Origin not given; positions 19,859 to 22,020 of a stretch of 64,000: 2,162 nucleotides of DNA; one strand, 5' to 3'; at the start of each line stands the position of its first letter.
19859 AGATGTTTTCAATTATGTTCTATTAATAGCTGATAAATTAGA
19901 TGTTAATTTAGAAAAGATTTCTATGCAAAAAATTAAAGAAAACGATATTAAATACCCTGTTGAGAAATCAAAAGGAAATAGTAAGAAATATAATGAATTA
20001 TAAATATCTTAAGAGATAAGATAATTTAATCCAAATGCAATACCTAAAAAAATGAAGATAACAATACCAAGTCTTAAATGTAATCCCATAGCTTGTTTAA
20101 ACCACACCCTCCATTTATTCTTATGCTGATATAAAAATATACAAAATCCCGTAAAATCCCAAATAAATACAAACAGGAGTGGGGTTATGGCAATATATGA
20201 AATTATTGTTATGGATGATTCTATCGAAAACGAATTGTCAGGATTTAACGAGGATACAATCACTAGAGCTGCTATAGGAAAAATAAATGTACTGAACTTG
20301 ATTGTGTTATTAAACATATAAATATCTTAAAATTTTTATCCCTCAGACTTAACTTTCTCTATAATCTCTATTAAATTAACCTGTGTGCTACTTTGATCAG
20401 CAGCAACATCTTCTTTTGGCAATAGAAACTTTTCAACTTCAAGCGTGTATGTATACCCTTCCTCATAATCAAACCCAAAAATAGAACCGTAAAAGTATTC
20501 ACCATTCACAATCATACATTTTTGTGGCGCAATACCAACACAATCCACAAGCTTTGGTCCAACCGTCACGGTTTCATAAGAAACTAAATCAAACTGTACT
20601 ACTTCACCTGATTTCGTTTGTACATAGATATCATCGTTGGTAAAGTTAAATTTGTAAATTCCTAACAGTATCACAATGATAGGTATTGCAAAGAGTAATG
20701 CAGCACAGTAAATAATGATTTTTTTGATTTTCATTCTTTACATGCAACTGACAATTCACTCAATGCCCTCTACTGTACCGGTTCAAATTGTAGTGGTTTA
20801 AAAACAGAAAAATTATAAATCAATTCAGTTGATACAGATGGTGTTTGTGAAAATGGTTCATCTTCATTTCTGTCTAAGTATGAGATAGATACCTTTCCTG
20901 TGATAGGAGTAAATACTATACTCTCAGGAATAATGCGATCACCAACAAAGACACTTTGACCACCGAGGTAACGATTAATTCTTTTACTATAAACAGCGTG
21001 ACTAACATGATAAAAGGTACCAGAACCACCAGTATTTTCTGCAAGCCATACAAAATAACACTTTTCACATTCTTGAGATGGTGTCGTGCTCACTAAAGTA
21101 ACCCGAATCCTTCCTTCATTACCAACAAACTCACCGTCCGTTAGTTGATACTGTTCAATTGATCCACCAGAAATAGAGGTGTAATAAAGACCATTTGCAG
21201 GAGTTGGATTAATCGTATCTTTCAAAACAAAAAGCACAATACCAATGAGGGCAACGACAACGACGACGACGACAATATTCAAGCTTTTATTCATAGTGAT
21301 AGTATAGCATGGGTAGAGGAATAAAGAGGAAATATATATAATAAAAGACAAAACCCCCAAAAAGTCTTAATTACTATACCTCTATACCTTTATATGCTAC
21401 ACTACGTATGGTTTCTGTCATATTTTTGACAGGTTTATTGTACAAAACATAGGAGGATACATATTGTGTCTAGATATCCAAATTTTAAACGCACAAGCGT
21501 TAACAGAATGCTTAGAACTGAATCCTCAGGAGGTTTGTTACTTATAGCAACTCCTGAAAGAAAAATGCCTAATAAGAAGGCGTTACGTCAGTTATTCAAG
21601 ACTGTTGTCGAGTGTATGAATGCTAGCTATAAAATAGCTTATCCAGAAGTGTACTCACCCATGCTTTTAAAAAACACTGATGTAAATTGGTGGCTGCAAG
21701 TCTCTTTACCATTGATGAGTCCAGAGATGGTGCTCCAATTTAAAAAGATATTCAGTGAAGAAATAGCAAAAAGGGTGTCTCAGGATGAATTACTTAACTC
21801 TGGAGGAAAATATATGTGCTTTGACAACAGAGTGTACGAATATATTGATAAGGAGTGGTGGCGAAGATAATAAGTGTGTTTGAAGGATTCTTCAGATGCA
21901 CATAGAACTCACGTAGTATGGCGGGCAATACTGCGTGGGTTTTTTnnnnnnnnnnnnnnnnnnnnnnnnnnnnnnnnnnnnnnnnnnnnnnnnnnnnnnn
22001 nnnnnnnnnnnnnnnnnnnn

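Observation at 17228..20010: tRNA-Ser-adjacent AT-rich three-gene module: Mrr-cat nuclease fusion + HExxH mini-zincin + MazG-like NTP-PPase; candidate undescribed defence system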

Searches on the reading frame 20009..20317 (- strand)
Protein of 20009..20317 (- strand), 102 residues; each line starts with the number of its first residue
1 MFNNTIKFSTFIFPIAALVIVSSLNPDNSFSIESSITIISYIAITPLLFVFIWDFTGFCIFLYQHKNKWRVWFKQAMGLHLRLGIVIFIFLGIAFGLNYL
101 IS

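Call 4: search_protein_families(library=pfam, proteins=[window:20009-20317:-], max_evalue=0.1)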
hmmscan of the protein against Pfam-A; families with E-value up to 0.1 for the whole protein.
window:20009-20317:- (102 aa): 1 family
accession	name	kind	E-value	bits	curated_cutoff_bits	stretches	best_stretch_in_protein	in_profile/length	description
PF03188.21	Cytochrom_B561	-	0.0035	18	23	1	9-92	44-123/137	Eukaryotic cytochrome b561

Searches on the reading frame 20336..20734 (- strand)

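Call 4: search_protein_families(library=pfam, proteins=[window:20336-20734:-], max_evalue=0.1)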
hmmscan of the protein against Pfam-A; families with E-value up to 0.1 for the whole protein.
window:20336-20734:- (132 aa): 2 families
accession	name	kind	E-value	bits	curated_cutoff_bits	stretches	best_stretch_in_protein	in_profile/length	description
PF14302.11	DUF4377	-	3.3e-16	59.4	25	1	57-127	1-75/75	Domain of unknown function (DUF4377)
PF07843.16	DUF1634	-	0.017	15.7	27.5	1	3-38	52-87/102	Protein of unknown function (DUF1634)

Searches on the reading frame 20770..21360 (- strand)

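Call 4: search_protein_families(library=pfam, proteins=[window:20770-21360:-], max_evalue=0.1)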
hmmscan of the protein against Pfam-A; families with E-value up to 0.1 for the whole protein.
window:20770-21360:- (196 aa): 1 family
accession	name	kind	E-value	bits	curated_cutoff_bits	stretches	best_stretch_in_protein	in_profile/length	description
PF08999.15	SP_C-Propep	-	0.037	14.2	25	1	15-47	28-62/96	Surfactant protein C, N terminal propeptide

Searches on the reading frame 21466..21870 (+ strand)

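Call 4: search_protein_families(library=pfam, proteins=[window:21466-21870:+], max_evalue=0.1)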
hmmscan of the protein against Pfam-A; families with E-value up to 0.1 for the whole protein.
window:21466-21870:+ (134 aa): 1 family
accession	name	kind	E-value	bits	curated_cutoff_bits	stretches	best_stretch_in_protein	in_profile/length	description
PF14868.11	DUF4487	-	0.013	14.6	25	1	26-104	320-396/583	Domain of unknown function (DUF4487)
